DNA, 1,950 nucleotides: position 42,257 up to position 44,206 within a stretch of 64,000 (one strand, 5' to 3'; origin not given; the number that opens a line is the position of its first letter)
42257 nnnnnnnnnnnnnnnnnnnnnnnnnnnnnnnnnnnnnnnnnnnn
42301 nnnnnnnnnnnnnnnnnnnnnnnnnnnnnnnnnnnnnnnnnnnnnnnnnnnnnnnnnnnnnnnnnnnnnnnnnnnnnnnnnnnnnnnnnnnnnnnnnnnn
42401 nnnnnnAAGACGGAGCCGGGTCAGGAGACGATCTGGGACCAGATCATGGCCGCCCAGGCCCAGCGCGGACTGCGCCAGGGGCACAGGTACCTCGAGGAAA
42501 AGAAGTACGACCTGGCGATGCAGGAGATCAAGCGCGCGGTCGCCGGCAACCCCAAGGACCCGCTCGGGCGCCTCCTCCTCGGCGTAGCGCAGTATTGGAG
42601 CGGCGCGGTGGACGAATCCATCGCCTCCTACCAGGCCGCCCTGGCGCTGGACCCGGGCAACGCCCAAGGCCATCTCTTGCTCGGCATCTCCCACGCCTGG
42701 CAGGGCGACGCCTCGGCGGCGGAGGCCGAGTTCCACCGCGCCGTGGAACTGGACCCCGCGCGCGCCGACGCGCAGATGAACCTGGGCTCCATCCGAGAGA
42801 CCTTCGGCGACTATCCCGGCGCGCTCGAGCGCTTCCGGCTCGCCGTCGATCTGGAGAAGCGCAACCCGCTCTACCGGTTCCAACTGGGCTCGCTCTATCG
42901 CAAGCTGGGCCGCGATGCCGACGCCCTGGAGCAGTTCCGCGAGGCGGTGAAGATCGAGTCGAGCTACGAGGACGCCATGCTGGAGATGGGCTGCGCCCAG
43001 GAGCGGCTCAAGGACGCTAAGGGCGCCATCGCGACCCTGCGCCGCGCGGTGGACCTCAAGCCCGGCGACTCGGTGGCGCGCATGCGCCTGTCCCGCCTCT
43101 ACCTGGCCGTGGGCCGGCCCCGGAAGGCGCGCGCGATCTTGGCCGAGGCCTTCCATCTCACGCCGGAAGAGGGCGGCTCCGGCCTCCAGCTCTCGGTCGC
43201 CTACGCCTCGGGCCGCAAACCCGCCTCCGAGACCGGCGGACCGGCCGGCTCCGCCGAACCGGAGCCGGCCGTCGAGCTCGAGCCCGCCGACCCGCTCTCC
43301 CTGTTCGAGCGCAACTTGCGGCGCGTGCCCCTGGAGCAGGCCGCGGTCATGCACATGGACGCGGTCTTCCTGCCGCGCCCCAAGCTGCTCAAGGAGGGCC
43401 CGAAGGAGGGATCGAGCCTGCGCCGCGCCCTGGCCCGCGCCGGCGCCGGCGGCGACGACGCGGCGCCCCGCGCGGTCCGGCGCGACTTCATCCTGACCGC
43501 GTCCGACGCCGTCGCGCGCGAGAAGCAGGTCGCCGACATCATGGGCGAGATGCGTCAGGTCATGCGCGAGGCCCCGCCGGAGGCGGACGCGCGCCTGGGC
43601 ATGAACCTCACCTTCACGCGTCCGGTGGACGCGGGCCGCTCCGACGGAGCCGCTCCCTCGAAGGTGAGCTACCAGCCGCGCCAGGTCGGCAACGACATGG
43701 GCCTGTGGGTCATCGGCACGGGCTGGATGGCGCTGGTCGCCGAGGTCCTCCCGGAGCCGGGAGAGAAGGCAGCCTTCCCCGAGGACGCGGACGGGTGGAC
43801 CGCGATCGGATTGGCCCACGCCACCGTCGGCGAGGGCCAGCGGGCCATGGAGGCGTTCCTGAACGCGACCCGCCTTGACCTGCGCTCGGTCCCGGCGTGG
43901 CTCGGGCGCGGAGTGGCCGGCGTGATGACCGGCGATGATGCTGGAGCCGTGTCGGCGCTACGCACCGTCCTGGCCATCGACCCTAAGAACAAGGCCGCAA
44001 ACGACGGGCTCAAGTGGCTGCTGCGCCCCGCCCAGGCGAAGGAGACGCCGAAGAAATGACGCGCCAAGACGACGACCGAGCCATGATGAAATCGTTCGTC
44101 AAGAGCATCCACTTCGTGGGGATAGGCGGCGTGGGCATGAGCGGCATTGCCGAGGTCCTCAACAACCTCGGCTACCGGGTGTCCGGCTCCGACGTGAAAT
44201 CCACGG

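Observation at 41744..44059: In-frame fusion of RdgB/Ham1 dITP/XTP pyrophosphatase to a signal-like segment and a large TPR domain, with near-zero spacing to a divergent BON-lipoprotein gene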

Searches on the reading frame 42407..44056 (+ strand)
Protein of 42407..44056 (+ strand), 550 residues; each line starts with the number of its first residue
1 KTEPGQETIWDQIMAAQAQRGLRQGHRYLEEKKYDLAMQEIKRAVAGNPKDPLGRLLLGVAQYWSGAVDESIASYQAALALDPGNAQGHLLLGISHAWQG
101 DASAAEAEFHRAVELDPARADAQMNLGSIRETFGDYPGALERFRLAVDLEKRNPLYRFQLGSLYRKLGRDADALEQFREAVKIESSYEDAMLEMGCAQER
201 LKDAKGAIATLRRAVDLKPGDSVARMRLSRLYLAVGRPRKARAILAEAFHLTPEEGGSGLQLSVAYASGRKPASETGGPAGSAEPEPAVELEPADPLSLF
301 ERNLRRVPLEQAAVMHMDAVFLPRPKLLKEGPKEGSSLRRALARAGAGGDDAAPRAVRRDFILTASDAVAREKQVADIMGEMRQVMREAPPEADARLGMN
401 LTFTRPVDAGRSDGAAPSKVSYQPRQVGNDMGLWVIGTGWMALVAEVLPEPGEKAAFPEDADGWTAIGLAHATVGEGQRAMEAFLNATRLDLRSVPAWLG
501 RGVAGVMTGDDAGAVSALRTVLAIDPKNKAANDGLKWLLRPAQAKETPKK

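Call 17: find_related_loci(query=A3, collection=genome_contigs, flank=4000)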
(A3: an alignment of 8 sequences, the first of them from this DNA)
Query A3 (550 aa) in genome_contigs; peptide patterns used: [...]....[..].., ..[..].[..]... (x = any residue, [..] = any of these).
86 stretches matched a pattern; 58 encode a relative of the query (tblastn E <= 1e-3); 57 distinct loci.
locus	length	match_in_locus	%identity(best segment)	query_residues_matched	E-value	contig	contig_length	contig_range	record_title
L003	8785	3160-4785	79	1-550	0e+0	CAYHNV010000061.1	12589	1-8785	MAG TPA_asm: uncultured Elusimicrobia bacterium isolate ERP119705_co13_643 genome assembly, contig: NODE_6294_length_125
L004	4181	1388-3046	71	1-550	0e+0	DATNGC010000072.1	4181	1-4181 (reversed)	MAG TPA_asm: Elusimicrobiota bacterium isolate SMAG_U11311 k141_719828, whole genome shotgun sequence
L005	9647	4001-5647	70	1-544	0e+0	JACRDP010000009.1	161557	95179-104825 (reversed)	MAG: Elusimicrobia bacterium isolate NC_groundwater_1675_Pr3_B-0.1um_66_20 SR-2_scaffold_141_1511018, whole genome shotg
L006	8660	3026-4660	69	1-544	0e+0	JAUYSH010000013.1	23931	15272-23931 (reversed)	MAG: Elusimicrobiota bacterium isolate C5_metabat.bin.68 C5_k141_8134, whole genome shotgun sequence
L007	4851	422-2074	69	1-550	0e+0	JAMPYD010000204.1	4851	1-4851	MAG: Elusimicrobiota bacterium isolate R2F_R2FSRR_metabat.61 R2F_C11168, whole genome shotgun sequence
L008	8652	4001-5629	69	1-541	0e+0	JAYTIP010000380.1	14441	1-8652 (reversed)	MAG: Elusimicrobiota bacterium isolate GFS_2774 GFS_2774_379, whole genome shotgun sequence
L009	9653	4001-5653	69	1-550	0e+0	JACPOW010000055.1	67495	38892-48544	MAG: Elusimicrobia bacterium isolate NC_groundwater_611_Pr5_B-0.1um_68_12 alan_book_18_scaffold_131001, whole genome sho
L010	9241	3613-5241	69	1-542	0e+0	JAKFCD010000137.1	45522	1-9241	MAG: Elusimicrobiota bacterium isolate LC012 contig-124_830, whole genome shotgun sequence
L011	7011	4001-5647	69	1-546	0e+0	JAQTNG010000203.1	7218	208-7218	MAG: Elusimicrobia bacterium isolate STA_59 NODE_23096_length_7218_cov_3.140460_Sandtown_A, whole genome shotgun sequenc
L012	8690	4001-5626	69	1-542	0e+0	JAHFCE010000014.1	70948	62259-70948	MAG: Elusimicrobia bacterium isolate nzgw214 NODE_82_length_70949_cov_4.166276, whole genome shotgun sequence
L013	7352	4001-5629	68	1-542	0e+0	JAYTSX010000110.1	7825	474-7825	MAG: Elusimicrobiota bacterium isolate GFS_5282 GFS_5282_109, whole genome shotgun sequence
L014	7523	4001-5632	70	1-542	0e+0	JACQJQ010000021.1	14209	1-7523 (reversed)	MAG: Elusimicrobia bacterium isolate NC_groundwater_1155_Ag_S-0.1um_67_28 S_p1_S3_coassembly_k141_283026, whole genome s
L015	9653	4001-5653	67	1-550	0e+0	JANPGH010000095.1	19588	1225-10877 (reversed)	MAG: Elusimicrobiota bacterium isolate VAR_69_metabat_387 VAR_69_k141_1564394, whole genome shotgun sequence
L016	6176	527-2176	69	1-550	0e+0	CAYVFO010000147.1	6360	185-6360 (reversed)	MAG TPA_asm: uncultured Elusimicrobia sp. isolate SRP124282_co12_75 genome assembly, contig: NODE_3551_length_6360_cov_6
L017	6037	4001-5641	67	1-546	0e+0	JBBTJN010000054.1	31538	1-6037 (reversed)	MAG: Elusimicrobiota bacterium isolate H52-bin097_1 H52_bin097_1_000000000054, whole genome shotgun sequence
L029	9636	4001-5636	68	1-542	0e+0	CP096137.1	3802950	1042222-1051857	MAG: Elusimicrobiota bacterium isolate JAD_PAG50586_1 chromosome, complete genome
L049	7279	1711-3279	46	1-545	4e-136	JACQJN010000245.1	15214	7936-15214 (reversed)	MAG: Elusimicrobia bacterium isolate NC_groundwater_1152_Ag_S-0.1um_51_25 S_p1_S3_coassembly_k141_2144648, whole genome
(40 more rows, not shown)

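Call 32: search_protein_families(library=pfam, proteins=[L049:932-1576:+, L049:531-932:+, L049:3419-3940:+, L049:3919-5265:+, L049:5261-6073:+], max_evalue=0.001)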
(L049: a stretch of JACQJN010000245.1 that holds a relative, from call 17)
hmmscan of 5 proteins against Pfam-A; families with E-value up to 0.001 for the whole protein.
L049:932-1576:+ (215 aa): 2 families
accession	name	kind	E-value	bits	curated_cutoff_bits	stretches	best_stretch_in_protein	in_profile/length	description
PF03783.19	CsgG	-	5.6e-19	68.7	20.8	1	26-182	11-147/210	Curli production assembly/transport component CsgG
PF05643.16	GNA1162-like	-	1.2e-06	28.7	25.9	0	155-191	98-134/185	Putative lipoprotein GNA1162-like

L049:531-932:+ (134 aa): 9 families
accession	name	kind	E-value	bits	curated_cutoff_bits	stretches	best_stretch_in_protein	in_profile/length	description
PF13414.12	TPR_11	-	4.9e-10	39.4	26.8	1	53-89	1-37/42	TPR repeat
PF13432.12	TPR_16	-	6.9e-10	39.6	32.7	1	33-78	18-63/65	Tetratricopeptide repeat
PF00515.34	TPR_1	-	1.1e-09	38.1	27.8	1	46-78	1-33/34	Tetratricopeptide repeat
PF23914.1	TPR_CcmH_CycH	-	5e-09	36.6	42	1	24-113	28-115/158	Cytochrome c-type biogenesis protein H TPR domain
PF07719.23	TPR_2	-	2.6e-08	33.8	27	1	46-78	1-33/34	Tetratricopeptide repeat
PF13431.12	TPR_17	-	9e-07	29.1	24.4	0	68-92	1-25/34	Tetratricopeptide repeat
PF13181.12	TPR_8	-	1.1e-06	28.8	25.7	1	46-78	1-33/34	Tetratricopeptide repeat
PF13428.12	TPR_14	-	1.9e-05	25.4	23.5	1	47-87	2-42/44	Tetratricopeptide repeat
PF02259.29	FAT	-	0.0002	21.2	24.2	1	40-99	237-302/343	FAT domain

L049:3419-3940:+ (174 aa): 6 families
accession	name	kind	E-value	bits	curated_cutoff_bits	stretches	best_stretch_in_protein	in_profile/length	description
PF03266.21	NTPase_1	-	9.7e-40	136.6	23.9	1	4-165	1-167/168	NTPase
PF13191.12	AAA_16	-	3.2e-05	24.9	32.6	1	4-78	26-99/167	AAA ATPase domain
PF20720.3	nSTAND3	-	8.2e-05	22.8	27.2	1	4-29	19-44/155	Novel STAND NTPase 3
PF13401.12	AAA_22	-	0.00014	22.6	27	1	5-106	8-96/130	AAA domain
PF00004.35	AAA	-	0.00034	21.5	21.2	0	5-27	1-23/131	ATPase family associated with various cellular activities (AAA)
PF07728.20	AAA_5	-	0.00034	21.1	22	0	4-23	1-20/139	AAA domain (dynein-related subfamily)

L049:3919-5265:+ (449 aa): 3 families
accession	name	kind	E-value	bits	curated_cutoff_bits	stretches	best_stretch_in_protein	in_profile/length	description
PF08245.18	Mur_ligase_M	-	7.7e-31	108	24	1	107-285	1-199/200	Mur ligase middle domain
PF01225.30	Mur_ligase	-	3.5e-26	91.8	21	1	5-102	2-94/95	Mur ligase family, catalytic domain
PF02875.26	Mur_ligase_C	-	1.3e-22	81.4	28.4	1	308-434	1-127/127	Mur ligase, glutamate ligase domain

L049:5261-6073:+ (271 aa): 2 families
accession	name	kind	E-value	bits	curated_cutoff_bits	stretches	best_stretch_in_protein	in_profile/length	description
PF00398.26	RrnaAD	-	1.1e-59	202.1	24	1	3-263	7-261/263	Ribosomal RNA adenine dimethylase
PF13649.12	Methyltransf_25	-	0.00051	21.1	27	1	31-90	2-63/97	Methyltransferase domain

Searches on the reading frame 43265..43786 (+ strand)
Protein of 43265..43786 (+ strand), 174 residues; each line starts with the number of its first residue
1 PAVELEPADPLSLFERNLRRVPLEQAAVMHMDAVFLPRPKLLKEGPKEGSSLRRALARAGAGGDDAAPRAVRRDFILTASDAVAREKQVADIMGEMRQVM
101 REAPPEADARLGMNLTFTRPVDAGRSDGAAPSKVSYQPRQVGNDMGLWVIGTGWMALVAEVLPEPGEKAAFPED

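Call 45: predict_structure(alignment_id=A4)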
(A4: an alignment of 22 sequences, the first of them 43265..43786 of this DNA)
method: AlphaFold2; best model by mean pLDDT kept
length: 174 residues; sequences in the alignment: 22
mean_pLDDT: 65.2   pTM: 0.53
mean pLDDT of the five models: 65.2, 65.1, 62.7, 61.9, 61.9
residues with pLDDT >= 90: 24; 70-90: 58; 50-70: 41; < 50: 51
segments of 3 or more residues with pLDDT < 50: 122-165
pLDDT, mean of each block of 10 residues (from residue 1): 58 86 87 80 55 56 66 91 94 91 83 80 38 34 36 33 48 47
secondary structure, 60 per line:
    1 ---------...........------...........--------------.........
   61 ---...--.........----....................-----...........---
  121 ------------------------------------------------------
elements in order: H10-20 E27-37 H52-60 E69-77 H82-101 E107-117
